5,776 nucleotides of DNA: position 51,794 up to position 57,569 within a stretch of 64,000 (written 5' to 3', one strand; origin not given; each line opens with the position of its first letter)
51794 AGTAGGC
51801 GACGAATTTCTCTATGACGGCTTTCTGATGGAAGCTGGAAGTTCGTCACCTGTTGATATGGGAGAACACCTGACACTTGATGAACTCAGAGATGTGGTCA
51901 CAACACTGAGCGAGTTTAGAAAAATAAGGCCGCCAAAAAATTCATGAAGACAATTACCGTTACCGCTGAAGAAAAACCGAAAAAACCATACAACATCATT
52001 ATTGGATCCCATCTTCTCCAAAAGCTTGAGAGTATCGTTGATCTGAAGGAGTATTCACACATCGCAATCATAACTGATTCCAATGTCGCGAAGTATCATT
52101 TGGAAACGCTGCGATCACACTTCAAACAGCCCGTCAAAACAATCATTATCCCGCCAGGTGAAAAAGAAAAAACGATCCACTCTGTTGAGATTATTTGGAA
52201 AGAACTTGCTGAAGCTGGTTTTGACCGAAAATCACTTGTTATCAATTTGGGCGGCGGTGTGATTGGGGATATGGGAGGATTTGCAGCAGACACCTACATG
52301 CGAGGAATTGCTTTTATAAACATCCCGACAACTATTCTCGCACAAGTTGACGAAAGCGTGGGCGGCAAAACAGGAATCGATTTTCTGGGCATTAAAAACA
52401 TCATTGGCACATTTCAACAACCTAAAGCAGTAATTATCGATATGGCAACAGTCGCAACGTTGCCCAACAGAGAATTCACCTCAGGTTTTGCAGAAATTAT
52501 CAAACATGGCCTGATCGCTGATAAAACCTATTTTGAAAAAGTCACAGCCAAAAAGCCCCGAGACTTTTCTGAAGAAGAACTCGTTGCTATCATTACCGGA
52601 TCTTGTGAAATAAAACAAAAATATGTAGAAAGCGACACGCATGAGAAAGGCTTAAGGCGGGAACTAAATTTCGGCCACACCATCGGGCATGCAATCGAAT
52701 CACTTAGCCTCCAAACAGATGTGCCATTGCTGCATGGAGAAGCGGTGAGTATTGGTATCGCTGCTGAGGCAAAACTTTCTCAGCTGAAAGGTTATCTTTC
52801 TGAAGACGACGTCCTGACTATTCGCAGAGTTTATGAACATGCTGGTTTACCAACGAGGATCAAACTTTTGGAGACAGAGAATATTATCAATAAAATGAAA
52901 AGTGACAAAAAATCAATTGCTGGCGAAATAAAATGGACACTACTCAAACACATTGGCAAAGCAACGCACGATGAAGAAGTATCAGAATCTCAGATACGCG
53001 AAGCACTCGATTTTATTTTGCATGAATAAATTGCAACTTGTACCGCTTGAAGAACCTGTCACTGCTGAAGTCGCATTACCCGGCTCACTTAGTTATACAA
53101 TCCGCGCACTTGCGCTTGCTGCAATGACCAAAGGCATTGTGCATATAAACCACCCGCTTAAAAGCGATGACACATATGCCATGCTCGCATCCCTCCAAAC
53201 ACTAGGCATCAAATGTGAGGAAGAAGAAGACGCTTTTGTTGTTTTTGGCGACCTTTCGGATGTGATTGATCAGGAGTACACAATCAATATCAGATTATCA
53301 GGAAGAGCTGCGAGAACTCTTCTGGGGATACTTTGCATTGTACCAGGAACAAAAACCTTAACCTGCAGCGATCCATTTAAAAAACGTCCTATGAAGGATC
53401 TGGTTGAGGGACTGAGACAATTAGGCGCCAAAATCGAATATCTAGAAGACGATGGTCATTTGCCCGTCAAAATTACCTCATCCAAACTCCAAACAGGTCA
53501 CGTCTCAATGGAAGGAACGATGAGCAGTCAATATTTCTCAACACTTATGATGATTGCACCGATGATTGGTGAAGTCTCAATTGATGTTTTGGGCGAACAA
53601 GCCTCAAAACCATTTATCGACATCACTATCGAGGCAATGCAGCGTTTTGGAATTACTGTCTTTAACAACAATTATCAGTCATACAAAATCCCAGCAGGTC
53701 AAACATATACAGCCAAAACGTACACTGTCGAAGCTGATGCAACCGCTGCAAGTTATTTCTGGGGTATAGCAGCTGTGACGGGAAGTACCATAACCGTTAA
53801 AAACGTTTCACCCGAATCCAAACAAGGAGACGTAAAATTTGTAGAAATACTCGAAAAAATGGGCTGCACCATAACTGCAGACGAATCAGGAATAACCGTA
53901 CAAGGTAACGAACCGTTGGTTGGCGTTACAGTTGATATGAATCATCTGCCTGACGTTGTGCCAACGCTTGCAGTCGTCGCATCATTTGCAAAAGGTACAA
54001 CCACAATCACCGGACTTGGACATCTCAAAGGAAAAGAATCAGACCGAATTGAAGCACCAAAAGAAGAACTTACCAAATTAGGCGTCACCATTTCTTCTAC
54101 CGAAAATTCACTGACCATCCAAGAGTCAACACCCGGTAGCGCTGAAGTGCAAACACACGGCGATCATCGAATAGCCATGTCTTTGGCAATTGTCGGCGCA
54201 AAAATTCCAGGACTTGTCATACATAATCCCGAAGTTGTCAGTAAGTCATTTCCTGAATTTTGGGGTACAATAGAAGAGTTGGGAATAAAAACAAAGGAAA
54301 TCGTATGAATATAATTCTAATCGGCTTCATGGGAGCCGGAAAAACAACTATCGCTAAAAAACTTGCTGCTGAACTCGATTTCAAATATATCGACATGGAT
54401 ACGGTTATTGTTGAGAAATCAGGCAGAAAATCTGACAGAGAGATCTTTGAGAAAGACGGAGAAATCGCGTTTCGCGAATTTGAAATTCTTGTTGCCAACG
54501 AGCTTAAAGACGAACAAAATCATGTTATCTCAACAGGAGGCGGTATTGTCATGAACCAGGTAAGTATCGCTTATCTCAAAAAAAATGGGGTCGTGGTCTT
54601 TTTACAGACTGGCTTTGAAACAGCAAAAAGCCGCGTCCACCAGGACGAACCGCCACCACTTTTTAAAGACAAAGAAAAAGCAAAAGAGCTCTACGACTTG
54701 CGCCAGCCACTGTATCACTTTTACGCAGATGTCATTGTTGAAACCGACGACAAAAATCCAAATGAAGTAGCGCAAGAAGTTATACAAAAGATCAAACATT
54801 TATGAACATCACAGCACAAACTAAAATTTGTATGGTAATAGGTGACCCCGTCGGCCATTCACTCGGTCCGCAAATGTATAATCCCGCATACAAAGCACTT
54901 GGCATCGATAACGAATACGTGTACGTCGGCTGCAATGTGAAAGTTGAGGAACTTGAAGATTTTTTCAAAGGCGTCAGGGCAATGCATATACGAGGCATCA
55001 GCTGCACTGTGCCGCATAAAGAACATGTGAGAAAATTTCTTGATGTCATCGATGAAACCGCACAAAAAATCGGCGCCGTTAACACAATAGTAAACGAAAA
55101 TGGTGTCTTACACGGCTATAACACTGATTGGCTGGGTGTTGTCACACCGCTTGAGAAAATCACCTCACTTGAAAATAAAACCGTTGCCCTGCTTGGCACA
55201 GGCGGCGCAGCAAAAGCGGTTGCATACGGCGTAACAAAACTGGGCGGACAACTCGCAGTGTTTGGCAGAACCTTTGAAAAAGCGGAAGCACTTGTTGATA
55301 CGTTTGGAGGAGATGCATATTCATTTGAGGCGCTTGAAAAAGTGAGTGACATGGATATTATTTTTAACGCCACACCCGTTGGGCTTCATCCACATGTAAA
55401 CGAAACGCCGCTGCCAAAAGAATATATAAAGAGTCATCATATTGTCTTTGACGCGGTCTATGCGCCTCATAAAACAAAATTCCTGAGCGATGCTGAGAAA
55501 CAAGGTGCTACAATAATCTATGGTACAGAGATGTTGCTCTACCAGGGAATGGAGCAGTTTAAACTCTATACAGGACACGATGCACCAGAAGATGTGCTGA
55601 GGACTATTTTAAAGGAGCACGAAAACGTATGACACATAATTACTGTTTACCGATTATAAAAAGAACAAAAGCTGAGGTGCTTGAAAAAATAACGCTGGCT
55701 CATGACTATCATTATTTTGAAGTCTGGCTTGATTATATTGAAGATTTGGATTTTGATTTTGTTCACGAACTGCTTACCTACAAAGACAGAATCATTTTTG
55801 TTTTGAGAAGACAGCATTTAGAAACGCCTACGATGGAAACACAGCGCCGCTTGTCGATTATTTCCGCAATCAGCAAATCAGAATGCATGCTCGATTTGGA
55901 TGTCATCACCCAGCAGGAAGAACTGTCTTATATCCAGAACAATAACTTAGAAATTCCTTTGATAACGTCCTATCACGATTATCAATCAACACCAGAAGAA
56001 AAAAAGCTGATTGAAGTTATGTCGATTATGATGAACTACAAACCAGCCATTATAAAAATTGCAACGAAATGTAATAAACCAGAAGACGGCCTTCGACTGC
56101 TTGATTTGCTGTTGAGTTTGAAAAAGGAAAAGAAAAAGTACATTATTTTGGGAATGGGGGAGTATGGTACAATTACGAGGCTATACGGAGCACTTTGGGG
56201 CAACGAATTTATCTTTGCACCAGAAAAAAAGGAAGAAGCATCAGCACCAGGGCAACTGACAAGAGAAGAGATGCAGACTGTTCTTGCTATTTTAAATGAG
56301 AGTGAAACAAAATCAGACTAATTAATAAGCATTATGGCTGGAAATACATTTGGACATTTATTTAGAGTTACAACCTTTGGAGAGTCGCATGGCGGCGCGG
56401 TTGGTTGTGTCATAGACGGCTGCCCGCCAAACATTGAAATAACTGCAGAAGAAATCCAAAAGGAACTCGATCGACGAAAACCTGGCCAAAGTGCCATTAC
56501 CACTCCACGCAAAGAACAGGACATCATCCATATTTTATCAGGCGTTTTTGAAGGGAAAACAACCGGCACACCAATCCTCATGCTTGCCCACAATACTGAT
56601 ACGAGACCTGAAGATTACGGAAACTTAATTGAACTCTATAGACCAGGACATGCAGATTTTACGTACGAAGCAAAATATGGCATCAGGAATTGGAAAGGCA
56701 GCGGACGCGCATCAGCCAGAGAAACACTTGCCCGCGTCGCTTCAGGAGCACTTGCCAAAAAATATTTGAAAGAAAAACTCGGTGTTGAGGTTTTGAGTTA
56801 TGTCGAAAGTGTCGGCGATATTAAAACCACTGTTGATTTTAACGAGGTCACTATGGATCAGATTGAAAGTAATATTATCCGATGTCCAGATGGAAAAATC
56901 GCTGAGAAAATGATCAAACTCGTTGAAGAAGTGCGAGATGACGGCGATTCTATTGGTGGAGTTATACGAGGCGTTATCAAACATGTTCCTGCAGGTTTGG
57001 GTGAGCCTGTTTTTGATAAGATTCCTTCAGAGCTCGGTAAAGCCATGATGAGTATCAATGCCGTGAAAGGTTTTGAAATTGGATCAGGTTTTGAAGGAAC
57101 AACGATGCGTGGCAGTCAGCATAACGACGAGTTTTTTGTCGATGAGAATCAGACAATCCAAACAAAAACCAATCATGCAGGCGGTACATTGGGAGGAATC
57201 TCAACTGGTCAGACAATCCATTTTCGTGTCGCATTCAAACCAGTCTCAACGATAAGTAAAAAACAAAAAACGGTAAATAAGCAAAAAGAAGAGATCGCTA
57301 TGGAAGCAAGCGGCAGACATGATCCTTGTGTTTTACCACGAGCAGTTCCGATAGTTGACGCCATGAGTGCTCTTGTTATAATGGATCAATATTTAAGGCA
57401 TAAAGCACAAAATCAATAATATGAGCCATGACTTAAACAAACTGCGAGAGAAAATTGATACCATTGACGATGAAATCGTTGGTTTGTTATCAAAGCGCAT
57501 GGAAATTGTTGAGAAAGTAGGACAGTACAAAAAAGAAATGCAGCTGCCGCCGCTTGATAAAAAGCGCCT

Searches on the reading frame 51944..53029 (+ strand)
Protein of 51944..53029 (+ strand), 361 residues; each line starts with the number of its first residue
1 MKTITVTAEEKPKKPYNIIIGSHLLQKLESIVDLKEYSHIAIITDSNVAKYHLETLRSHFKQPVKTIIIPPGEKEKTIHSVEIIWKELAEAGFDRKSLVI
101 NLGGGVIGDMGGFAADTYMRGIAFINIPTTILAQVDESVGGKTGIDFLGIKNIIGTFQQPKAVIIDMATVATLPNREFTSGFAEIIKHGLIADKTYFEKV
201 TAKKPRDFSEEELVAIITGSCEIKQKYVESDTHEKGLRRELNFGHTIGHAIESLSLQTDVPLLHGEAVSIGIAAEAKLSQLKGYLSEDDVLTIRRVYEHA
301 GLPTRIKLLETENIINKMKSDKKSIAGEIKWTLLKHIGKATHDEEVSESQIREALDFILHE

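Call 48: search_protein_families(library=pfam, proteins=[window:51944-53029:+], max_evalue=0.001)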
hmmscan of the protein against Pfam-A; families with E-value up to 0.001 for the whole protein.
window:51944-53029:+ (361 aa): 3 families
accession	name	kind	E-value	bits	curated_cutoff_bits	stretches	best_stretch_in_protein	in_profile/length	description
PF01761.26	DHQ_synthase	-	7.4e-46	155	24.2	1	67-179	2-114/115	3-dehydroquinate synthase N-terminal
PF24621.2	DHQS_C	-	2.2e-41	141.6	27.6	1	181-324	1-144/144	3-dehydroquinate synthase C-terminal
PF13685.12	Fe-ADH_2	-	1.5e-08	35.3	28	1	20-173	2-148/149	Iron-containing alcohol dehydrogenase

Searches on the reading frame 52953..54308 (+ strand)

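Call 67: search_protein_families(library=pfam, proteins=[window:52953-54308:+], max_evalue=0.0001)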
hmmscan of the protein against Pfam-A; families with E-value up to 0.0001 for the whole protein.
window:52953-54308:+ (451 aa): 1 family
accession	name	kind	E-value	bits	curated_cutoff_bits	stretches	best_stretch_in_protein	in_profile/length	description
PF00275.25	EPSP_synthase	-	1.8e-106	356.8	22.8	1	34-439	5-416/417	EPSP synthase (3-phosphoshikimate 1-carboxyvinyltransferase)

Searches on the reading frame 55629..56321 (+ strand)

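Call 67: search_protein_families(library=pfam, proteins=[window:55629-56321:+], max_evalue=0.0001)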
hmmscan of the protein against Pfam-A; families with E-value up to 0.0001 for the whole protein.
window:55629-56321:+ (230 aa): 1 family
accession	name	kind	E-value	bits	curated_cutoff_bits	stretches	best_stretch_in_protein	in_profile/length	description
PF01487.21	DHquinase_I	-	1.1e-34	120.9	22.2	1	6-219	1-230/230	Type I 3-dehydroquinase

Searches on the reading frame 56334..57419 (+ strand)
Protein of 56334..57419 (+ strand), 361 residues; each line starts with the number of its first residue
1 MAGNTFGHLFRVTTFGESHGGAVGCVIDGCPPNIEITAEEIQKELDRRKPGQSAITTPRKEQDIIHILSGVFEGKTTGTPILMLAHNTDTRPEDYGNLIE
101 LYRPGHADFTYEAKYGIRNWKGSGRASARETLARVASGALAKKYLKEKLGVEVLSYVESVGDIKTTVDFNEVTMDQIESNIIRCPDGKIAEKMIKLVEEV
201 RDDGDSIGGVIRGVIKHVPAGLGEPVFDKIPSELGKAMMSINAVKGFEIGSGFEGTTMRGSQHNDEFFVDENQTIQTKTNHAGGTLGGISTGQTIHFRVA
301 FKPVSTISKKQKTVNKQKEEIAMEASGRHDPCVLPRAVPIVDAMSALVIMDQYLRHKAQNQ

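Call 67: search_protein_families(library=pfam, proteins=[window:56334-57419:+], max_evalue=0.0001)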
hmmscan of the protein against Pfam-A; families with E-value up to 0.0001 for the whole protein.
window:56334-57419:+ (361 aa): 1 family
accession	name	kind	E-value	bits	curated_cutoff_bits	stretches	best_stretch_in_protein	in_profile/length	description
PF01264.26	Chorismate_synt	-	1.3e-139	464.9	27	1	10-354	1-327/327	Chorismate synthase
